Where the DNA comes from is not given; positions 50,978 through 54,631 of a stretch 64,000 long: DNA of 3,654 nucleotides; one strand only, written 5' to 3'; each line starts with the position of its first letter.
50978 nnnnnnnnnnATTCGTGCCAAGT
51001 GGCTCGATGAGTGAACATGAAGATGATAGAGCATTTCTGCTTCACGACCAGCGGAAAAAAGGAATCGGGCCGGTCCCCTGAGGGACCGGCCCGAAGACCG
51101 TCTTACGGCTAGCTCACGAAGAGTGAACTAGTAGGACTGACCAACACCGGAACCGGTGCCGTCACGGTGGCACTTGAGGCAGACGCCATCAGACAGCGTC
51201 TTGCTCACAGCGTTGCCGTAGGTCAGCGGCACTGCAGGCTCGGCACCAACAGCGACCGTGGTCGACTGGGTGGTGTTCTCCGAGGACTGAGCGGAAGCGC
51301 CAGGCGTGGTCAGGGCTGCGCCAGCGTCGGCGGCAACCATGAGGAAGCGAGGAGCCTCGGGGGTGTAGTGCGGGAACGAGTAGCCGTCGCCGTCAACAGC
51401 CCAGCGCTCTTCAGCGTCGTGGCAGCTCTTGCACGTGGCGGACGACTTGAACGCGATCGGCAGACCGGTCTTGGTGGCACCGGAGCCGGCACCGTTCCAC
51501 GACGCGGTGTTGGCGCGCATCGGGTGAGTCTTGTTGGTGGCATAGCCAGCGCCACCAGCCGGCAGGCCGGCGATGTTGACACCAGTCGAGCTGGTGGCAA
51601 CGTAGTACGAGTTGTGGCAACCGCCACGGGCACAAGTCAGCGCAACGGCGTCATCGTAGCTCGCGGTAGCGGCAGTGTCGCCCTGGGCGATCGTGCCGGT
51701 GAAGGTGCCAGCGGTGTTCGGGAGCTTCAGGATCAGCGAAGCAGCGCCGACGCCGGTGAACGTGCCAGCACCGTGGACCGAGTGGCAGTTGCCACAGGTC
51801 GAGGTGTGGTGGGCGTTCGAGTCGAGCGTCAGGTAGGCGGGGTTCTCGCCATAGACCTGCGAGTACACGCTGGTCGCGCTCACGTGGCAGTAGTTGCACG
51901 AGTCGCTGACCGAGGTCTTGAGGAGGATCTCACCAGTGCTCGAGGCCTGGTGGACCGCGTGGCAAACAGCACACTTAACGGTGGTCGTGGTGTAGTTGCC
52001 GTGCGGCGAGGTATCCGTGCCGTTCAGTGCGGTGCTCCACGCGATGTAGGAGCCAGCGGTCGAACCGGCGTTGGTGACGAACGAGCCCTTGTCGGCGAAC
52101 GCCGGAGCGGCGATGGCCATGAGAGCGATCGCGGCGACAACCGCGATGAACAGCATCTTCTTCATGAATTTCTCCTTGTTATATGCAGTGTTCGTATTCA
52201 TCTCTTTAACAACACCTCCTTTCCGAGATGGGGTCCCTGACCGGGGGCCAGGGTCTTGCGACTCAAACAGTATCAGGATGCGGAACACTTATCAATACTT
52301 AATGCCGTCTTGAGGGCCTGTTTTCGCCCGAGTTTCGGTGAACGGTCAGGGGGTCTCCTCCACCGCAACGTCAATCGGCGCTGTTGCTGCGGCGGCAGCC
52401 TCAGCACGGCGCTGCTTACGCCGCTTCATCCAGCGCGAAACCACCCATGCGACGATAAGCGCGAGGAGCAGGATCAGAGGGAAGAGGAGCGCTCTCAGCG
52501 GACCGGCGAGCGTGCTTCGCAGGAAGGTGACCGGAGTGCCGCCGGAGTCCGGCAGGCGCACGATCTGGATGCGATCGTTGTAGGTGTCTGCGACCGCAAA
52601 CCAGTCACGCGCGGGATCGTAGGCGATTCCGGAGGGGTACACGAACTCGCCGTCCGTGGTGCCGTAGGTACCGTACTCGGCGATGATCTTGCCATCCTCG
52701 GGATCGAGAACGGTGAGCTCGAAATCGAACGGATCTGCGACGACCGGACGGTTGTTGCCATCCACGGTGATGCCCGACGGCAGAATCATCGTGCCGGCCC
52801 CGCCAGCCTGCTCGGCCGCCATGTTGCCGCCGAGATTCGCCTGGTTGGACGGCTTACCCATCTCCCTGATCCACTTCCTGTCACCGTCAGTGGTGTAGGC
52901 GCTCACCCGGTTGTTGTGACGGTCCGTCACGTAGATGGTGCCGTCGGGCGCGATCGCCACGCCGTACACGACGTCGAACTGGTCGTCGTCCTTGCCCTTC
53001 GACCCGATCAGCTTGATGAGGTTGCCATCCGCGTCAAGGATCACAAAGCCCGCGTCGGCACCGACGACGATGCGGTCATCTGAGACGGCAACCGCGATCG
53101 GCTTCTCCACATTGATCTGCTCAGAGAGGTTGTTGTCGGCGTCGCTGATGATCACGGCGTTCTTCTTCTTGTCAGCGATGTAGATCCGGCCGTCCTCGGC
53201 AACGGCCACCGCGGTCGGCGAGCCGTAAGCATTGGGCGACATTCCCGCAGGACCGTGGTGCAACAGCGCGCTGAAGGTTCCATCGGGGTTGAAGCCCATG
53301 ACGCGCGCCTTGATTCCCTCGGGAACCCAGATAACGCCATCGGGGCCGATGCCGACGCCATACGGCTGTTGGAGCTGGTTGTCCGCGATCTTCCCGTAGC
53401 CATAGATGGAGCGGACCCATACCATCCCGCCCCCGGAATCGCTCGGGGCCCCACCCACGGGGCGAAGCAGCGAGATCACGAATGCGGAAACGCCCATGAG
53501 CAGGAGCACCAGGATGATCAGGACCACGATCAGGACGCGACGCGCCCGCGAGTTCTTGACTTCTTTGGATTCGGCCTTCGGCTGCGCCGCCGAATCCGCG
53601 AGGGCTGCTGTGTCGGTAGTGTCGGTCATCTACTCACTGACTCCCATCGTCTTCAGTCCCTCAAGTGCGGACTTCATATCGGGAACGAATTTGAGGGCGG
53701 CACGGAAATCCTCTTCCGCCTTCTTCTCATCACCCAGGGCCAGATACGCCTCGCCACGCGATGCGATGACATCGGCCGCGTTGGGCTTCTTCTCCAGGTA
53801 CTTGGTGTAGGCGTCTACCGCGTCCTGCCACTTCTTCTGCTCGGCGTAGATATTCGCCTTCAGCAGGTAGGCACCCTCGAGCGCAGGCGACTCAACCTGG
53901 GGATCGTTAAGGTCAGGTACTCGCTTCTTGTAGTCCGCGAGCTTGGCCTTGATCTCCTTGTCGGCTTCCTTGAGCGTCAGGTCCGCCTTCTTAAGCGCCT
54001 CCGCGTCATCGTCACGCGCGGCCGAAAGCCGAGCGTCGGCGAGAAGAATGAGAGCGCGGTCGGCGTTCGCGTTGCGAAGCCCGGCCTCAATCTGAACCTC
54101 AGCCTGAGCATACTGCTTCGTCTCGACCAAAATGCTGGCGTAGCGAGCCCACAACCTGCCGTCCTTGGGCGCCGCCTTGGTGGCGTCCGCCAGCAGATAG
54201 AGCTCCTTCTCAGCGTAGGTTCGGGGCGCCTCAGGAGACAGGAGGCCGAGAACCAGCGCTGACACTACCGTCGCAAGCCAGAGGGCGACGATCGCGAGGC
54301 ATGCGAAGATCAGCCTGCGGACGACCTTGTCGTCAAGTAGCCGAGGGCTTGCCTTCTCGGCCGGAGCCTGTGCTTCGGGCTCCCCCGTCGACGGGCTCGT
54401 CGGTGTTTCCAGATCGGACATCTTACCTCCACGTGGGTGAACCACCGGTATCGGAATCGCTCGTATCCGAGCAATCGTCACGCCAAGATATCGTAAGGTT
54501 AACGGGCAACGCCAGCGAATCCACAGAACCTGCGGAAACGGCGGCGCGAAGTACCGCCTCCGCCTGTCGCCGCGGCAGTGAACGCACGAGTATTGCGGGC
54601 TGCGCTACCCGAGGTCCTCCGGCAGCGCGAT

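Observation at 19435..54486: Integrated model: a glycosylated cytochrome nanowire system in a monoderm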

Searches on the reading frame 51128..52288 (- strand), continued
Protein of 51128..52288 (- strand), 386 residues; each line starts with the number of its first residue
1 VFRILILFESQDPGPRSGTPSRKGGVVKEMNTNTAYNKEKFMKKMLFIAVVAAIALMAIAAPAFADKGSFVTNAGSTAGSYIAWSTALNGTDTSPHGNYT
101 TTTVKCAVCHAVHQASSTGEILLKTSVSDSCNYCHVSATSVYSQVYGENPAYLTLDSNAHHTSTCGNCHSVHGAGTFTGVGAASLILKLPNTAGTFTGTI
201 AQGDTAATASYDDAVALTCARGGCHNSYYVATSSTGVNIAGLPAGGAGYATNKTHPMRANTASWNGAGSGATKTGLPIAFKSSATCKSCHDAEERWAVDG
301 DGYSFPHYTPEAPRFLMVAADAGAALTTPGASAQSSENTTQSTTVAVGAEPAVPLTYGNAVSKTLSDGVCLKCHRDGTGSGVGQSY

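Call 39: search_protein_families(library=ncbifam, proteins=[window:51128-52165:-], max_evalue=0.01)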
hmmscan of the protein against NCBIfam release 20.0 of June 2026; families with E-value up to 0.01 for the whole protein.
window:51128-52165:- (345 aa): 3 families
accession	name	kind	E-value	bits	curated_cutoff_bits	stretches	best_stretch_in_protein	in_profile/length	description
NF041028.1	decahem_GSU2203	exception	1.5e-05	24.4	325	1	55-134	118-187/317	GSU2203 family decaheme c-type cytochrome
TIGR03508.1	decahem_SO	subfamily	1.6e-05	24.5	192.2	1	60-133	92-155/258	DmsE family decaheme c-type cytochrome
TIGR01905.1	paired_CXXCH_1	subfamily_domain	0.0017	18.2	25.2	0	63-96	7-38/41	doubled CXXCH domain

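Call 47: predict_structure(alignment_id=A2)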
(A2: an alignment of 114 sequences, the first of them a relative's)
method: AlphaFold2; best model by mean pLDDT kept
length: 345 residues; sequences in the alignment: 114
mean_pLDDT: 64.1   pTM: 0.66
mean pLDDT of the five models: 64.1, 59.7, 57.1, 54.5, 50.0
residues with pLDDT >= 90: 13; 70-90: 124; 50-70: 120; < 50: 88
segments of 3 or more residues with pLDDT < 50: 21-38, 48-50, 74-81, 192-199, 290-309, 311-326
pLDDT, mean of each block of 10 residues (from residue 1): 94 82 41 46 50 60 62 47 66 77 78 76 81 81 82 52 74 83 69 50 50 60 57 68 78 56 77 73 60 42 43 41 54 74 55
secondary structure, 60 per line:
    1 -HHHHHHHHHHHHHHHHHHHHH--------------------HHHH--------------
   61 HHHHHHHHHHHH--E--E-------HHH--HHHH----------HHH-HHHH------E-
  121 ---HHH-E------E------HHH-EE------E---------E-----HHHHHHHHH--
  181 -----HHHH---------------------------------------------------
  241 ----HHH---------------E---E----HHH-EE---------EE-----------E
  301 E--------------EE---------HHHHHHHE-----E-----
elements in order: H2-22 H43-46 H61-72 H91-94 H109-112 H170-178 H186-189 H327-333

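Call 50: fold_search(model_id=the predicted structure, library=pdb)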
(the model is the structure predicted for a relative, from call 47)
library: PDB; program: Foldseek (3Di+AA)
matches with E <= 10: 0; with E <= 0.001: 0
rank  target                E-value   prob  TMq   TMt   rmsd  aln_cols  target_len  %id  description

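Call 81: search_protein_representatives(alignment_id=A2)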
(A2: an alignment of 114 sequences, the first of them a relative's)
Query: 114 sequences, 344 profile positions. Proteins with E-value up to 0.001 (for the whole library): 2669; up to 1e-10: 1067; up to 1e-30: 282. The best 150 are listed.
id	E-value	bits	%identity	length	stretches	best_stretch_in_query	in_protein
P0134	9.8e-111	386.7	-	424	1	16-344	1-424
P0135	1.7e-103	362.9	-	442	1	16-344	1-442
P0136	1.2e-99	350.3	-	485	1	1-344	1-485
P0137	6.8e-95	334.6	-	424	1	16-344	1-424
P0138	2.7e-92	326.0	-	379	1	1-344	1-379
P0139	3.4e-89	315.9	-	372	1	16-344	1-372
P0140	7.1e-88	311.5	-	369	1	16-344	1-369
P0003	2.0e-84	300.1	-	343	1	16-344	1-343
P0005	1.2e-83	297.6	-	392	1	16-344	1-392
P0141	1.7e-83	297.1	-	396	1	16-344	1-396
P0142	3.5e-83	296.1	-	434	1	2-344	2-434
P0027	2.2e-82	293.5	-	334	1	16-344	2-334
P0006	2.8e-81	289.8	-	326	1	15-344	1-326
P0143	6.3e-81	288.7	-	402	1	16-344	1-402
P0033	1.2e-80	287.8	-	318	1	16-344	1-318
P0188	2.1e-66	240.9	-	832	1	40-344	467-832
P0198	7.7e-64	232.5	-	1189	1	46-344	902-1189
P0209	8.5e-62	225.8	-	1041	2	42-344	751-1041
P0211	2.2e-61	224.4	-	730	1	45-344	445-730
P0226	1.2e-59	218.7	-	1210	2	43-344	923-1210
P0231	4.0e-59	217.0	-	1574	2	43-344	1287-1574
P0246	1.1e-56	209.0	-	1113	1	46-344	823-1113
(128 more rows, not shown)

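Call 82: search_protein_families(library=pfam, proteins=[P0188, P0198, P0209, P0226, P0231, P0211, P0246], max_evalue=0.001)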
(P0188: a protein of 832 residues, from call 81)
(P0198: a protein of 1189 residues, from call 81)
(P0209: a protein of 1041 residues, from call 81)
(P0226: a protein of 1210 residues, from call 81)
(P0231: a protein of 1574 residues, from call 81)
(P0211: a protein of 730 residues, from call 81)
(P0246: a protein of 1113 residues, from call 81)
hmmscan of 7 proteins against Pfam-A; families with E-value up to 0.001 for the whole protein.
P0188 (832 aa): 5 families
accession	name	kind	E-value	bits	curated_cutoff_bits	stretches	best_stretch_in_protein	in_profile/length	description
PF14522.11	Cytochrome_C7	-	2.4e-17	63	24.8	2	452-555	9-66/67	Cytochrome c7 and related cytochrome c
PF22113.1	Mtrc-MtrF_II-IV_dom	-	6.1e-11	42.6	30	1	434-591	6-164/176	Outer membrane cytochrome MtrC/MtrF-like, domains II/IV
PF19077.6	Big_13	-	4.5e-08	33.9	27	1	256-338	24-100/102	Bacterial Ig-like domain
PF14537.11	Cytochrom_c3_2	-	8.9e-07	29.7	25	0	367-442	2-79/79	Cytochrome c3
PF09699.15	Paired_CXXCH_1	-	1e-05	25.5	20.6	0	434-465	6-38/41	Doubled CXXCH motif (Paired_CXXCH_1)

P0198 (1189 aa): 5 families
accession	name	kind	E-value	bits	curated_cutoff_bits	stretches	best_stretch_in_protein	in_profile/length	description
PF00082.27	Peptidase_S8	-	1.1e-44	153.4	21.8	2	176-386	3-212/288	Subtilase family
PF22148.1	Fervidolysin_NPro-like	-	2.8e-13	50.5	21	1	55-128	11-81/81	Fervidolysin N-terminal prodomain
PF20773.4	InhA-like_MAM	-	1.1e-10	41.8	26.9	1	435-536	47-162/191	Immune inhibitor A-like, MAM domain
PF09699.15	Paired_CXXCH_1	-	0.00021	21.3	20.6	0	929-964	6-39/41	Doubled CXXCH motif (Paired_CXXCH_1)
PF22113.1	Mtrc-MtrF_II-IV_dom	-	0.00032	20.7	30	0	922-1128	21-167/176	Outer membrane cytochrome MtrC/MtrF-like, domains II/IV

P0209 (1041 aa): 5 families
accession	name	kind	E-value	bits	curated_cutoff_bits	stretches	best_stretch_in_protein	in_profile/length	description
PF14522.11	Cytochrome_C7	-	6.4e-18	64.8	24.8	1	644-737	7-66/67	Cytochrome c7 and related cytochrome c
PF19077.6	Big_13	-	9.9e-09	36.1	27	1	265-343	22-100/102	Bacterial Ig-like domain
PF14537.11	Cytochrom_c3_2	-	1.1e-07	32.6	25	0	717-812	8-78/79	Cytochrome c3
PF22113.1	Mtrc-MtrF_II-IV_dom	-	1.2e-06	28.6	30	0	717-856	8-168/176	Outer membrane cytochrome MtrC/MtrF-like, domains II/IV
PF02085.21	Cytochrom_CIII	-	0.00078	20.2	22.9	1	762-855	14-86/101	Class III cytochrome C family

P0226 (1210 aa): 6 families
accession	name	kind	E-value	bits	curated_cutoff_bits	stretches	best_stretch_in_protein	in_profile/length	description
PF14522.11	Cytochrome_C7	-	1e-12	48.1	24.8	2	820-909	7-66/67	Cytochrome c7 and related cytochrome c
PF19077.6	Big_13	-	1.3e-10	42.1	27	1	376-449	27-99/102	Bacterial Ig-like domain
PF14537.11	Cytochrom_c3_2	-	1.1e-09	39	25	0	887-983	6-78/79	Cytochrome c3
PF13205.12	Big_5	-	1.3e-05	26.3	23.6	0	361-448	4-103/105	Bacterial Ig-like domain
PF02085.21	Cytochrom_CIII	-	2.4e-05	25.1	22.9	0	944-1026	25-86/101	Class III cytochrome C family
PF22113.1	Mtrc-MtrF_II-IV_dom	-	2.5e-05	24.3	30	0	944-1096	21-144/176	Outer membrane cytochrome MtrC/MtrF-like, domains II/IV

P0231 (1574 aa): 6 families
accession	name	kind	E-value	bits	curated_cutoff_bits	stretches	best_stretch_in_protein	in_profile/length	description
PF14522.11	Cytochrome_C7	-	3.1e-16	59.4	24.8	2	864-929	12-67/67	Cytochrome c7 and related cytochrome c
PF14537.11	Cytochrom_c3_2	-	9.1e-15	55.3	25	1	1249-1347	5-78/79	Cytochrome c3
PF22113.1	Mtrc-MtrF_II-IV_dom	-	1.1e-13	51.6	30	1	1252-1391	8-168/176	Outer membrane cytochrome MtrC/MtrF-like, domains II/IV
PF19077.6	Big_13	-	5.6e-09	36.9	27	0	155-226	21-93/102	Bacterial Ig-like domain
PF09699.15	Paired_CXXCH_1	-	8.4e-09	35.4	20.6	0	1315-1350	6-39/41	Doubled CXXCH motif (Paired_CXXCH_1)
PF02085.21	Cytochrom_CIII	-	0.00061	20.5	22.9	1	1299-1390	16-86/101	Class III cytochrome C family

P0211 (730 aa): 4 families
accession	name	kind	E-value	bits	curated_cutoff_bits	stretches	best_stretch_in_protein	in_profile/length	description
PF19077.6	Big_13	-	3.6e-09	37.5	27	1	109-183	24-98/102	Bacterial Ig-like domain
PF14522.11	Cytochrome_C7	-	7.8e-09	35.7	24.8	0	283-337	12-66/67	Cytochrome c7 and related cytochrome c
PF14537.11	Cytochrom_c3_2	-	1.1e-08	35.8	25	1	407-503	6-78/79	Cytochrome c3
PF22113.1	Mtrc-MtrF_II-IV_dom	-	0.00023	21.2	30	0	410-548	9-169/176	Outer membrane cytochrome MtrC/MtrF-like, domains II/IV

P0246 (1113 aa): 2 families
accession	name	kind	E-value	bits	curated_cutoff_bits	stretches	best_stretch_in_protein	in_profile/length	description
PF09699.15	Paired_CXXCH_1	-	8.7e-07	29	20.6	0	848-884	4-38/41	Doubled CXXCH motif (Paired_CXXCH_1)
PF22113.1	Mtrc-MtrF_II-IV_dom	-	7.5e-05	22.8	30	0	847-1052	3-167/176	Outer membrane cytochrome MtrC/MtrF-like, domains II/IV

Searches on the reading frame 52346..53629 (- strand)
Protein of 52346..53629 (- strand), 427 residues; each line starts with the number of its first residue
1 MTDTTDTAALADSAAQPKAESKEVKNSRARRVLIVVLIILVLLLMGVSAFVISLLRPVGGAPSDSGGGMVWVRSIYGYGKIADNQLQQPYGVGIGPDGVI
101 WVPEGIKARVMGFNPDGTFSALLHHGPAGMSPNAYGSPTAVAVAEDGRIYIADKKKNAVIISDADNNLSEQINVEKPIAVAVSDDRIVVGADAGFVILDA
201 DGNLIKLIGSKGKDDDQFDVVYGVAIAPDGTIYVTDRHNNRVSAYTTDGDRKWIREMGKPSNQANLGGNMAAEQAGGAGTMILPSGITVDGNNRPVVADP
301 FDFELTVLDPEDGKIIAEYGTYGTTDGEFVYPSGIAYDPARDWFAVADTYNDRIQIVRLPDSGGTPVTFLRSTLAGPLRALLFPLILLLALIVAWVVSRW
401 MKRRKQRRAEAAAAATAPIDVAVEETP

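Call 6: search_protein_families(library=pfam, proteins=[window:52346-53629:-])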
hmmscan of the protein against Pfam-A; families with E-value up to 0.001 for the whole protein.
window:52346-53629:- (427 aa): 5 families
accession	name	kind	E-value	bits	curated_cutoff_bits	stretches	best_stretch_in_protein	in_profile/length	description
PF01436.27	NHL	-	6.6e-17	61.1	20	1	223-243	6-26/28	NHL repeat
PF08450.18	SGL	-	1.7e-08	34.9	26.3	1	141-245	6-112/246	SMP-30/Gluconolactonase/LRE-like region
PF24684.1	Vgb_lyase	-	4.3e-08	32.8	50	1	136-250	13-128/290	Virginiamycin B lyase family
PF13360.13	PQQ_2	-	8.2e-06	26.1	27.6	0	229-323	73-148/233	Outer membrane protein assembly factor BamB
PF25021.1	TEN_NHL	-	4.6e-05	23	27.1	0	215-244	326-355/357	Teneurin NHL domain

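Call 39: search_protein_families(library=ncbifam, proteins=[window:52346-53629:-], max_evalue=0.01)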
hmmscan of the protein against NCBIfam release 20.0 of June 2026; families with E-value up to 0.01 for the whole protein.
window:52346-53629:- (427 aa): 7 families
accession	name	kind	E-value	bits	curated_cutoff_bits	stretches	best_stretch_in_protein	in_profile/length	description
NF035926.1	scyF_NHL_VPEP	equivalog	9.5e-28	97.4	350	3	283-357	153-226/376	scytonemin biosynthesis PEP-CTERM protein ScyF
NF047780.1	LIC12708_fam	subfamily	1.9e-06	27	150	1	97-253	66-218/391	LIC_12708 family protein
NF033206.1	ScyE_fam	subfamily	2.2e-06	27.5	80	0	84-250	5-170/333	ScyD/ScyE family protein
NF000022.1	stregra_B_VgbA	exception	5.6e-05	22.4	600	1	136-260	15-137/299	streptogramin B lyase Vgb(A)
NF053768.1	CIS12_fam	equivalog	0.0008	18.2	860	1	134-253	86-202/715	CIS12 family contractile injection system protein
TIGR02276.1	beta_rpt_yvtn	repeat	0.0035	17.3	27.85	0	230-243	4-17/42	beta-propeller repeat protein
NF052280.1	7_blade_YncE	equivalog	0.0075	15.1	400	0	145-186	226-268/338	7-bladed beta-propeller protein YncE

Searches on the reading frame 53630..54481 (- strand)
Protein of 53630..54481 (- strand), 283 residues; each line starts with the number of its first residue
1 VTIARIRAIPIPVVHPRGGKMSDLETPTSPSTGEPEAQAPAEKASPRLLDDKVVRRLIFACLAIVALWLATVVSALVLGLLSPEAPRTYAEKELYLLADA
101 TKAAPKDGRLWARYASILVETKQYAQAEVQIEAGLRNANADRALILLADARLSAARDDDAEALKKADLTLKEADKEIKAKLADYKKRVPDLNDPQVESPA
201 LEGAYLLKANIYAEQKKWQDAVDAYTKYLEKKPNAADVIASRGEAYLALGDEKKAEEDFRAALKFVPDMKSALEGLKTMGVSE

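Call 6: search_protein_families(library=pfam, proteins=[window:53630-54481:-])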
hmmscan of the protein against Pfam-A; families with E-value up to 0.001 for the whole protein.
window:53630-54481:- (283 aa): 9 families
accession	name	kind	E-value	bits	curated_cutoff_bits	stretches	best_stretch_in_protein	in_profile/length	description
PF00515.34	TPR_1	-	1.5e-10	40.9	27.8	2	204-234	3-33/34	Tetratricopeptide repeat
PF07719.23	TPR_2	-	5.4e-10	39.1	27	2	240-268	5-33/34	Tetratricopeptide repeat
PF14559.12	TPR_19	-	2.9e-09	37.6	25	2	213-268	2-57/68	Tetratricopeptide repeat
PF13428.12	TPR_14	-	1.9e-08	34.6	23.5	0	240-274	5-39/44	Tetratricopeptide repeat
PF13181.12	TPR_8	-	1e-07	31.9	25.7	0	240-264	5-29/34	Tetratricopeptide repeat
PF13431.12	TPR_17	-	1.6e-07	31.5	24.4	0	224-257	1-34/34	Tetratricopeptide repeat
PF13432.12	TPR_16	-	2e-06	28.6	32.7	1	206-268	1-63/65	Tetratricopeptide repeat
PF13371.12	TPR_9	-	3.4e-05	24.2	35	1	210-268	3-61/73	Tetratricopeptide repeat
PF13414.12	TPR_11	-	7.6e-05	22.8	26.8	1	209-250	1-42/42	TPR repeat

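Call 39: search_protein_families(library=ncbifam, proteins=[window:53630-54481:-], max_evalue=0.01)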
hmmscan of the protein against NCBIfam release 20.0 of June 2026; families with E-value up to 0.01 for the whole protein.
window:53630-54481:- (283 aa): 9 families
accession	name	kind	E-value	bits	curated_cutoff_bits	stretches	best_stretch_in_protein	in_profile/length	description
TIGR02917.1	PEP_TPR_lipo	equivalog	4.6e-09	34.7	312.2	0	100-182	695-777/899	XrtA/PEP-CTERM system TPR-repeat protein PrsT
TIGR02521.1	type_IV_pilW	equivalog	3e-06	27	154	1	204-270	33-99/234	type IV pilus biogenesis/stability protein PilW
NF040959.1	MamA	equivalog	6.5e-06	25.7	200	1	196-269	99-172/204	magnetosome protein MamA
NF047507.1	TPR_BatC_Lepto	exception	2.2e-05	24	175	1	242-273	102-133/214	TPR repeat-containing protein BatC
NF033920.0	C39_PA2778_fam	equivalog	3.9e-05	23.2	150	1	202-265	190-253/255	PA2778 family cysteine peptidase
TIGR02552.1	LcrH_SycD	equivalog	9.7e-05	22.1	104.8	1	211-268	61-118/136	SycD/LcrH family type III secretion system chaperone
NF011890.0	PRK15363.1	equivalog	0.0017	18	163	1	213-269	80-136/157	CesD/SycD/LcrH family type III secretion system chaperone SscA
TIGR02795.1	tol_pal_ybgF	equivalog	0.0028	18.2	90.1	1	206-280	6-83/119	tol-pal system protein YbgF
TIGR00990.1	3a0801s09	subfamily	0.0037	15.9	757.25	1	210-273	135-197/615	mitochondrial import receptor subunit TOM70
